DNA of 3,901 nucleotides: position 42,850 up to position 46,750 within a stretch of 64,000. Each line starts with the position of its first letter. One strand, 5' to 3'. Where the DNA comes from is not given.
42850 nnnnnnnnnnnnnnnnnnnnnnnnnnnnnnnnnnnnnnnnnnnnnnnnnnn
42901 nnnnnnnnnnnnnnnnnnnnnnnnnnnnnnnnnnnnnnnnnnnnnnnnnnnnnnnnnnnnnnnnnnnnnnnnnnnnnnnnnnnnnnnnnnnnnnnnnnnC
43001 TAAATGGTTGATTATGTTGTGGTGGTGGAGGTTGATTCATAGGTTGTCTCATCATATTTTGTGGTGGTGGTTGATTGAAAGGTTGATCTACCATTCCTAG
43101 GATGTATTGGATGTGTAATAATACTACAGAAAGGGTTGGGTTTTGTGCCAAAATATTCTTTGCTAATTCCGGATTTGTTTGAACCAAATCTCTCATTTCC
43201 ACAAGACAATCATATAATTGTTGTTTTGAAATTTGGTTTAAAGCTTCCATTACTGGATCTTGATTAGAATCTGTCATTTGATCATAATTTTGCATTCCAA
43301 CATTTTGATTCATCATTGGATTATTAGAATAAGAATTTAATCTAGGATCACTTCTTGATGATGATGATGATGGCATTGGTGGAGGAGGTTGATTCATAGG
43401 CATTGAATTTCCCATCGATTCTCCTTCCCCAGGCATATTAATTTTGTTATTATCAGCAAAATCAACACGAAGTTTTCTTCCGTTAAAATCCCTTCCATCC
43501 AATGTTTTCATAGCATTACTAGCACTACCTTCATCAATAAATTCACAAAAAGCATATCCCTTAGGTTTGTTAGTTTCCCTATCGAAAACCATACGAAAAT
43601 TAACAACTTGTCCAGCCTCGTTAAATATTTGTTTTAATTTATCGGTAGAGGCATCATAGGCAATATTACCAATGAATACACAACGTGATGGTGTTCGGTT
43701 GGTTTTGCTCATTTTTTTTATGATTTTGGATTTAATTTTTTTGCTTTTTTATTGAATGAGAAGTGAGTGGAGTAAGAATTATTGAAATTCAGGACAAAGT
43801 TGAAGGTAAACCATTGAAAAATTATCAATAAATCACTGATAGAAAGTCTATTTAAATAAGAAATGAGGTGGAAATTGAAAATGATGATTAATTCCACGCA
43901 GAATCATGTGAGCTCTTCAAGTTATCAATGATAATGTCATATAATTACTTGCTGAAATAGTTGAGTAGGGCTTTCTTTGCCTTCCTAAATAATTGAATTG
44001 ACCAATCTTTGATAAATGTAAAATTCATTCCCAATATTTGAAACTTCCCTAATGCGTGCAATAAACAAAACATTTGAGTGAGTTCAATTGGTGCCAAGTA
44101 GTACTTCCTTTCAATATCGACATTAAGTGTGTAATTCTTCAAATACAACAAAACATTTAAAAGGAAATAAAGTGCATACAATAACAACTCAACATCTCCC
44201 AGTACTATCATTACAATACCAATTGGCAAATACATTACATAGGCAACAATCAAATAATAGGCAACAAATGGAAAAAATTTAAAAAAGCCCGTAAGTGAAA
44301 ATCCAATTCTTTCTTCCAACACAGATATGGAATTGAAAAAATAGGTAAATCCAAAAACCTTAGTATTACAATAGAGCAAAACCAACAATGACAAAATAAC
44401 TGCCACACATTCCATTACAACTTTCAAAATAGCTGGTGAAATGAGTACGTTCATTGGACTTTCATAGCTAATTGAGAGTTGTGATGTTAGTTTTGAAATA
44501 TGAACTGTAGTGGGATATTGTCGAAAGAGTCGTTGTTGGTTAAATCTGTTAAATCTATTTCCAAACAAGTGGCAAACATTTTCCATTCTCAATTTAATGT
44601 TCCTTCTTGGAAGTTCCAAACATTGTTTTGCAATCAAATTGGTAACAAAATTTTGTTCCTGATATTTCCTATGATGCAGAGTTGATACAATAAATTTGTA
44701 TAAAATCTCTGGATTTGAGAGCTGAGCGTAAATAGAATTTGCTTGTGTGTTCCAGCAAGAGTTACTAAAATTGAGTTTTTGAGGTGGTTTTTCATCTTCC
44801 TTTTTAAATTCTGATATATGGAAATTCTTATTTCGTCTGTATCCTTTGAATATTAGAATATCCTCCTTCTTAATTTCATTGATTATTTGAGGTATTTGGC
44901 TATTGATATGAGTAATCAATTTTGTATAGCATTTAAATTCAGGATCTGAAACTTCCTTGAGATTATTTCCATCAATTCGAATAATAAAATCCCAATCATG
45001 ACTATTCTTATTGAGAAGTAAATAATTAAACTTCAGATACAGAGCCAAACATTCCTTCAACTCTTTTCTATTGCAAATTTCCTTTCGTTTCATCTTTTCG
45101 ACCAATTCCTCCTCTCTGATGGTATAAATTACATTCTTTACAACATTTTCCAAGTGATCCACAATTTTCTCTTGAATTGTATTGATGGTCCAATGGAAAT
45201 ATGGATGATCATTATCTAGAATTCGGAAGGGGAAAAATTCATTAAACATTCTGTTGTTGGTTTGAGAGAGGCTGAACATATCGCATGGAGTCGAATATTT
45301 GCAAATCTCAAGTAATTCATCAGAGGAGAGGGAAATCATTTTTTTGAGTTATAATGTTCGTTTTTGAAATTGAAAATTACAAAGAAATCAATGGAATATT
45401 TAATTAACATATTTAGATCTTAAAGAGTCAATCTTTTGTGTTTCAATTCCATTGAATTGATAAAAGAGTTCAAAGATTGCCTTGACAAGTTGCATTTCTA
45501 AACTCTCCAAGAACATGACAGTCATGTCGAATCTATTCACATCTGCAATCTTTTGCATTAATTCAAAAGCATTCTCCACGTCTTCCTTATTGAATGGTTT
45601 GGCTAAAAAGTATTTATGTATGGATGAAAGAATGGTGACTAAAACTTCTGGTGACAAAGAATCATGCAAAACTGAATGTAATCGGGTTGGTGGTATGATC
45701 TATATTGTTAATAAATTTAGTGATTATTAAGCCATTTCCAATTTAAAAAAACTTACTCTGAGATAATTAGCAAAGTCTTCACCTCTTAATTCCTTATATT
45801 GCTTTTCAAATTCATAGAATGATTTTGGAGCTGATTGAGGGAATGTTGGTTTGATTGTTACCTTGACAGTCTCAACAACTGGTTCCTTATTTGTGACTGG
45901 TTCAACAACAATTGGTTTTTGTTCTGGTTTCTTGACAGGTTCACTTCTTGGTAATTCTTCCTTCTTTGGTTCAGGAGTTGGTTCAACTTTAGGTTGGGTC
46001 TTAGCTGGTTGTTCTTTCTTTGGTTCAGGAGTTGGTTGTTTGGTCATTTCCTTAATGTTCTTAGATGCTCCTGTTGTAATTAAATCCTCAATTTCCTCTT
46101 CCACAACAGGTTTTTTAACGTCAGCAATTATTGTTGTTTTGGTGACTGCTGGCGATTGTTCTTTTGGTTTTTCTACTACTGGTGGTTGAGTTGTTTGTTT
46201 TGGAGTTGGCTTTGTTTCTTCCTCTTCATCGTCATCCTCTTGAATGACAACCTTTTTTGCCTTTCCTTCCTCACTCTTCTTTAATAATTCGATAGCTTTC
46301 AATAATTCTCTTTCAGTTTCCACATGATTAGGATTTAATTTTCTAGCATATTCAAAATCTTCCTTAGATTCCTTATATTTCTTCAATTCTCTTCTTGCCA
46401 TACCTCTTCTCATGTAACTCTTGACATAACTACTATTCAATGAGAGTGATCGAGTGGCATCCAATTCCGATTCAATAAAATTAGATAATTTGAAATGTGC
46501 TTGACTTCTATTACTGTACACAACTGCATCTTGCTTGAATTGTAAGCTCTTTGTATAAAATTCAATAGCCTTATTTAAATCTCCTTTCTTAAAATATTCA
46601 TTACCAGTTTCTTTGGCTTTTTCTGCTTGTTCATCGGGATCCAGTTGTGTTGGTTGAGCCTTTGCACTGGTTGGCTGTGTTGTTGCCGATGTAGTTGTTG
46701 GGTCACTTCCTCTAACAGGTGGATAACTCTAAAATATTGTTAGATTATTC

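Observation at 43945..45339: F-box-like domain fused to a polytopic membrane domain (copy 1)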

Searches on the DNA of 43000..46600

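Call 70: search_rna_families(source=window, start=43000, end=46600, threshold=gathering)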
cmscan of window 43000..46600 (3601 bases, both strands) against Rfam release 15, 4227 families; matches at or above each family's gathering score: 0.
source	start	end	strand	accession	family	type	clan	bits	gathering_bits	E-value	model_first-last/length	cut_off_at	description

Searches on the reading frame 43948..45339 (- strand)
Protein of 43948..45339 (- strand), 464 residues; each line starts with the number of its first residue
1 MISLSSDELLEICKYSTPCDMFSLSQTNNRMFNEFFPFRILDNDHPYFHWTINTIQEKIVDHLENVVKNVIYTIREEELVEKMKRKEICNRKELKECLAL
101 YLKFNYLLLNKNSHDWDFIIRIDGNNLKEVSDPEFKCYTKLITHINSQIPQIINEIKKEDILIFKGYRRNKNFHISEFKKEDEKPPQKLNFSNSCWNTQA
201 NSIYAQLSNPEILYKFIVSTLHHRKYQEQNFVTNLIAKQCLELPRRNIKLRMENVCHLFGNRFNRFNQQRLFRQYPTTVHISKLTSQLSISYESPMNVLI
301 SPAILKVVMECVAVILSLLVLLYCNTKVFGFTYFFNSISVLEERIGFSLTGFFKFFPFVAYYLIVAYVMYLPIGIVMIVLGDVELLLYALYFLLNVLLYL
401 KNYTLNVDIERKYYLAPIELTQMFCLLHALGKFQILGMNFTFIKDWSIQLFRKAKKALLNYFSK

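Call 5: search_protein_families(library=pfam, proteins=[window:43948-45339:-], max_evalue=10)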
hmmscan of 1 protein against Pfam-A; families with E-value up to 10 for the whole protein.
window:43948-45339:- (464 aa): 0 families

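Call 9: find_homologous_proteins(query=window:43948-45339:-, max_evalue=0.01)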
Query window:43948-45339:- (464 aa): 1 proteins with E <= 0.01 among 4770 candidates.
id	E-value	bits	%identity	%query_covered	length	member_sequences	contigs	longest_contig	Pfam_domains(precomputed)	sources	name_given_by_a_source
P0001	7.2e-288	973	100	94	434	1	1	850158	-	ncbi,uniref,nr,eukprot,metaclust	ncbi:predicted protein [Naegleria gruberi]|uniref:Predicted protein n=1 Tax=Naegleria gruberi TaxID=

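Call 26: search_protein_representatives(protein=window:43948-45339:-)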
Query: 464 residues. Proteins with E-value up to 0.001 (for the whole library): 4; up to 1e-10: 4; up to 1e-30: 2. The best 4 are listed.
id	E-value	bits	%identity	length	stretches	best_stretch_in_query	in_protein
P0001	2.3e-288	972.6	100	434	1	31-464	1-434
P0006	3.0e-47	177.9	34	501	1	2-423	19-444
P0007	6.8e-16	74.6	41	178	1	3-131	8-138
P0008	1.8e-13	66.6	34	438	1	2-206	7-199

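Call 28: search_protein_families(library=pfam, proteins=[P0006, P0007, P0008], max_evalue=10)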
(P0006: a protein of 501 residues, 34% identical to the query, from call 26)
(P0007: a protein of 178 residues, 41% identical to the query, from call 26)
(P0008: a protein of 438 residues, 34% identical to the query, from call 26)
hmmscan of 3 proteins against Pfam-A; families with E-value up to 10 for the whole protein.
P0006 (501 aa): 3 families
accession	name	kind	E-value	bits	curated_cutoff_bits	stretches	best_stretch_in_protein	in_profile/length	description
PF00646.38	F-box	-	0.0085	16.4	20.5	1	19-45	2-28/43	F-box domain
PF02683.22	DsbD_TM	-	0.0085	15.8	27.1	1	375-419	128-171/219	Cytochrome C biogenesis protein transmembrane domain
PF10065.14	DUF2303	-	0.2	11.3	26.6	1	292-332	199-236/269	Uncharacterized conserved protein (DUF2303)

P0007 (178 aa): 1 family
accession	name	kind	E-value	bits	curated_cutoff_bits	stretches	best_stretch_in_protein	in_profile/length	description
PF00646.38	F-box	-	0.0089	16.4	20.5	1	8-31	3-26/43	F-box domain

P0008 (438 aa): 2 families
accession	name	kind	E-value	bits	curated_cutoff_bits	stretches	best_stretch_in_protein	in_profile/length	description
PF00646.38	F-box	-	0.00039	20.7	20.5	1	6-36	1-31/43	F-box domain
PF12937.12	F-box-like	-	0.024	14.8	24.3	1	14-36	9-31/47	F-box-like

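Call 29: list_cluster_members(proteins=[P0006, P0007, P0008])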
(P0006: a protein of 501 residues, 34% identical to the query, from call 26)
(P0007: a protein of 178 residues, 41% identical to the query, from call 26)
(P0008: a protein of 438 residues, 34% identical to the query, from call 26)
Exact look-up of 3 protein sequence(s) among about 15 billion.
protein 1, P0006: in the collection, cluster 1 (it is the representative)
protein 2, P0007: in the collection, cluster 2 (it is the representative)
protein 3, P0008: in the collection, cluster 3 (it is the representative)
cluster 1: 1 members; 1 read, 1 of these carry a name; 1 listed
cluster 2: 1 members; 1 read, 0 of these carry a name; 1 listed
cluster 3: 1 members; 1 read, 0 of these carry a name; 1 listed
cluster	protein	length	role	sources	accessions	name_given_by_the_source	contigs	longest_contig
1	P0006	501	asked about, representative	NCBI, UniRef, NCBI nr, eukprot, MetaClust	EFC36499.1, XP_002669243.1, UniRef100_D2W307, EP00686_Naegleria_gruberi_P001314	predicted protein [Naegleria gruberi] | Predicted protein n=1 Tax=Naegleria gruberi TaxID=5762 RepID=D2W307_NAEGR | uncharacterized protein NAEGRDRAFT_75777 [Naegleria gruberi]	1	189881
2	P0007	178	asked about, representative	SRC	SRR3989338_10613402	-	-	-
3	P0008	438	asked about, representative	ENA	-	-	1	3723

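Call 32: search_solved_structures(query=A2, max_evalue=10, show_alignments=3)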
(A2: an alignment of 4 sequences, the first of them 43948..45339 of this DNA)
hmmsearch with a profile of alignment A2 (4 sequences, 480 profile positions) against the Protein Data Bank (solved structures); distinct sequences matched with E-value up to 10: 0.

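Call 37: find_homologous_proteins(query=A2, max_evalue=1)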
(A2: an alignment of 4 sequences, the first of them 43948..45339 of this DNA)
Query A2 (4 sequences) (464 aa, profile of the alignment): 2 proteins with E <= 1 among 7343 candidates.
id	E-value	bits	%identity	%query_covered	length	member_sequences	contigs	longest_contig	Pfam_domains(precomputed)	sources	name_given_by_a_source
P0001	3.4e-195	668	100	94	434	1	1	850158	-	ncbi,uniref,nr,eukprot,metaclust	ncbi:predicted protein [Naegleria gruberi]|uniref:Predicted protein n=1 Tax=Naegleria gruberi TaxID=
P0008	5.3e-178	611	32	39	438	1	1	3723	-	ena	-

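Call 42: find_encoding_contigs(protein=P0008, flank=4000, max_places=3)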
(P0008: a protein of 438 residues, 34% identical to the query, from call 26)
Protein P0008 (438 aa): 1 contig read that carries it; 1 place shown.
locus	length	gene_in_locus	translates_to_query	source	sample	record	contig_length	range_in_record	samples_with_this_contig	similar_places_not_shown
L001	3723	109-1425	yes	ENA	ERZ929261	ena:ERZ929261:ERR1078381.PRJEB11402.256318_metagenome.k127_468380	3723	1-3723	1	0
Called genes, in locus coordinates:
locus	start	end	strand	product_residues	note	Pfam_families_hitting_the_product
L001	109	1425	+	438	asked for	-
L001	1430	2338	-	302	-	-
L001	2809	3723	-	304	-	?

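Call 45: predict_structure(alignment_id=A2)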
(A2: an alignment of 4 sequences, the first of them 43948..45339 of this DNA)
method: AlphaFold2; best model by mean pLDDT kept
length: 464 residues; sequences in the alignment: 4
mean_pLDDT: 35.3   pTM: 0.22
mean pLDDT of the five models: 35.3, 35.0, 34.7, 34.3, 30.8
residues with pLDDT >= 90: 0; 70-90: 8; 50-70: 45; < 50: 411
segments of 3 or more residues with pLDDT < 50: 1-43, 66-72, 105-464
pLDDT, mean of each block of 10 residues (from residue 1): 36 42 39 38 49 60 53 59 70 58 45 25 23 26 30 25 22 23 24 27 33 35 32 25 24 25 27 24 23 24 34 41 35 32 31 33 37 36 39 41 33 34 38 34 38 40 33
secondary structure, 60 per line:
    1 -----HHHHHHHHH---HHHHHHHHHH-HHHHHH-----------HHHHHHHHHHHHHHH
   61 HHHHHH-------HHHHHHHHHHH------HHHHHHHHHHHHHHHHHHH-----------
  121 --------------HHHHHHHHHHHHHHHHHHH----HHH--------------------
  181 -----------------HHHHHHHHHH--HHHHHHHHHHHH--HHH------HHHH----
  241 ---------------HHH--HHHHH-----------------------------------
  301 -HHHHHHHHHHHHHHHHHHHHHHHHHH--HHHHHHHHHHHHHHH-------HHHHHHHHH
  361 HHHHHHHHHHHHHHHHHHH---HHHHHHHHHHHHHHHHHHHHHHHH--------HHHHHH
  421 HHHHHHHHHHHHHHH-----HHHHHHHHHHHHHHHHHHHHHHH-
elements in order: H6-14 H18-27 H29-34 H46-66 H74-84 H91-109 H135-153 H198-207 H210-221 H233-236 H261-265 H302-327 H330-344 H352-379 H383-406 H415-435 H441-463

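Call 52: fold_search(model_id=the predicted structure, library=pdb)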
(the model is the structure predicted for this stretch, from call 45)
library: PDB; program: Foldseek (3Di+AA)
matches with E <= 10: 46; with E <= 0.001: 0
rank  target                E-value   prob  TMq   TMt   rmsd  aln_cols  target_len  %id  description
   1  8b6h_DN               4.6e-01  0.05  0.10  0.10  49.2       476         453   16  Cryo-EM structure of cytochrome c oxidase dimer (complex IV) from respiratory supercomplex of Tetrahymena thermophila (released 2023-03-29)
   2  9dtr_O                1.6e+00  0.01  0.07  0.07  51.5       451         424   13  Structure of the yeast post-catalytic P complex spliceosome at 2.3 Angstrom resolution (released 2024-12-25)
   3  8q7z_Bh               2.4e+00  0.09  0.09  0.27  21.5       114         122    8  Structure of the G. gallus 80S non-rotated ribosome (released 2024-08-28)
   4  9dvi_B                2.9e+00  0.13  0.13  0.23  12.2       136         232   16  Hetero-hexameric Hsp70-Hsp40-DafA complex (released 2025-10-22)
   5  8ow1_CE               2.9e+00  0.05  0.11  0.09  18.4       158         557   20  Cryo-EM structure of the yeast Inner kinetochore bound to a CENP-A nucleosome. (released 2023-08-09)
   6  7v2w_J                3.6e+00  0.03  0.08  0.14  42.5       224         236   12  protomer structure from the dimer of yeast THO complex (released 2022-07-27)
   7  6swa_f                3.9e+00  0.07  0.09  0.28  22.4       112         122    9  Mus musculus brain neocortex ribosome 60S bound to Ebp1 (released 2020-09-30)
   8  8qfd_h                4.4e+00  0.06  0.09  0.28  21.8       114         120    8  UFL1 E3 ligase bound 60S ribosome (released 2024-02-21)
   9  7k79_L                4.4e+00  0.05  0.11  0.10  16.6       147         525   19  CBF3 (released 2021-03-31)
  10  8gym_B9               4.6e+00  0.03  0.09  0.18  24.4       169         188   11  Cryo-EM structure of Tetrahymena thermophila respiratory mega-complex MC IV2+(I+III2+II)2 (released 2023-06-14)
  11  2gf4_A                4.9e+00  0.14  0.11  0.49   9.3       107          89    9  Crystal structure of Vng1086c from Halobacterium salinarium (Halobacterium halobium). Northeast Structural Genomics Ta (released 2006-04-18)
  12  9oa2_V                4.9e+00  0.04  0.08  0.24  16.7       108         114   11  Ecoli DnaB helicase and Phage Lambda loader P with ADP-Mg in a 6:6 stoichiometry ratio. (released 2025-07-16)
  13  8snb_6Q               4.9e+00  0.02  0.07  0.14  64.3       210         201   13  atomic model of sea urchin sperm doublet microtubule (48-nm periodicity) (released 2023-06-28)
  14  6zj3_Lp               5.2e+00  0.06  0.08  0.28  20.2       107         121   12  Cryo-EM structure of the highly atypical cytoplasmic ribosome of Euglena gracilis (released 2020-10-07)
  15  2huj                  5.5e+00  0.03  0.10  0.23   7.8       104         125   10  Crystal structure of a protein of uknown function (NP_471338.1) from Listeria innocua at 1.74 A resolution (released 2006-08-08)
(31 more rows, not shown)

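Call 56: find_related_loci(query=A2, collection=metagenome_contigs, flank=3000)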
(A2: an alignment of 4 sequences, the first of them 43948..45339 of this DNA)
Query A2 (464 aa) in metagenome_contigs; peptide patterns used: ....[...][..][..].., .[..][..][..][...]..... (x = any residue, [..] = any of these).
191 stretches matched a pattern, but none encodes a relative of the query by tblastn (E <= 1e-3).

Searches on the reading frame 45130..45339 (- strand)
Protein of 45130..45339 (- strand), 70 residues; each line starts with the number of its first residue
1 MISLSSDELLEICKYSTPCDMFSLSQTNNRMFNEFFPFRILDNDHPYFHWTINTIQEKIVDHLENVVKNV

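Call 6: search_protein_families(library=pfam, proteins=[window:45130-45339:-], max_evalue=10)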
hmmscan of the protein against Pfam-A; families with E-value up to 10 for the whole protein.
seq(70 aa): 1 family
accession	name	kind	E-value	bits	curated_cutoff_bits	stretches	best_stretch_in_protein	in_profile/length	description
PF00646.38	F-box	-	0.017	15.5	20.5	1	3-31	3-31/43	F-box domain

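Call 36: search_solved_structures(query=A3, max_evalue=10, show_alignments=4)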
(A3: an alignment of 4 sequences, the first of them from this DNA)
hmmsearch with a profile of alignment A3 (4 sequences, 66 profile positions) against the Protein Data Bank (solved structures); distinct sequences matched with E-value up to 10: 1.
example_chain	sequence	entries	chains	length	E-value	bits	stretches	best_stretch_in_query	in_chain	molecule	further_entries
5x6x_C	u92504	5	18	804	1.2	12.8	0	12-32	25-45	mRNA capping enzyme P5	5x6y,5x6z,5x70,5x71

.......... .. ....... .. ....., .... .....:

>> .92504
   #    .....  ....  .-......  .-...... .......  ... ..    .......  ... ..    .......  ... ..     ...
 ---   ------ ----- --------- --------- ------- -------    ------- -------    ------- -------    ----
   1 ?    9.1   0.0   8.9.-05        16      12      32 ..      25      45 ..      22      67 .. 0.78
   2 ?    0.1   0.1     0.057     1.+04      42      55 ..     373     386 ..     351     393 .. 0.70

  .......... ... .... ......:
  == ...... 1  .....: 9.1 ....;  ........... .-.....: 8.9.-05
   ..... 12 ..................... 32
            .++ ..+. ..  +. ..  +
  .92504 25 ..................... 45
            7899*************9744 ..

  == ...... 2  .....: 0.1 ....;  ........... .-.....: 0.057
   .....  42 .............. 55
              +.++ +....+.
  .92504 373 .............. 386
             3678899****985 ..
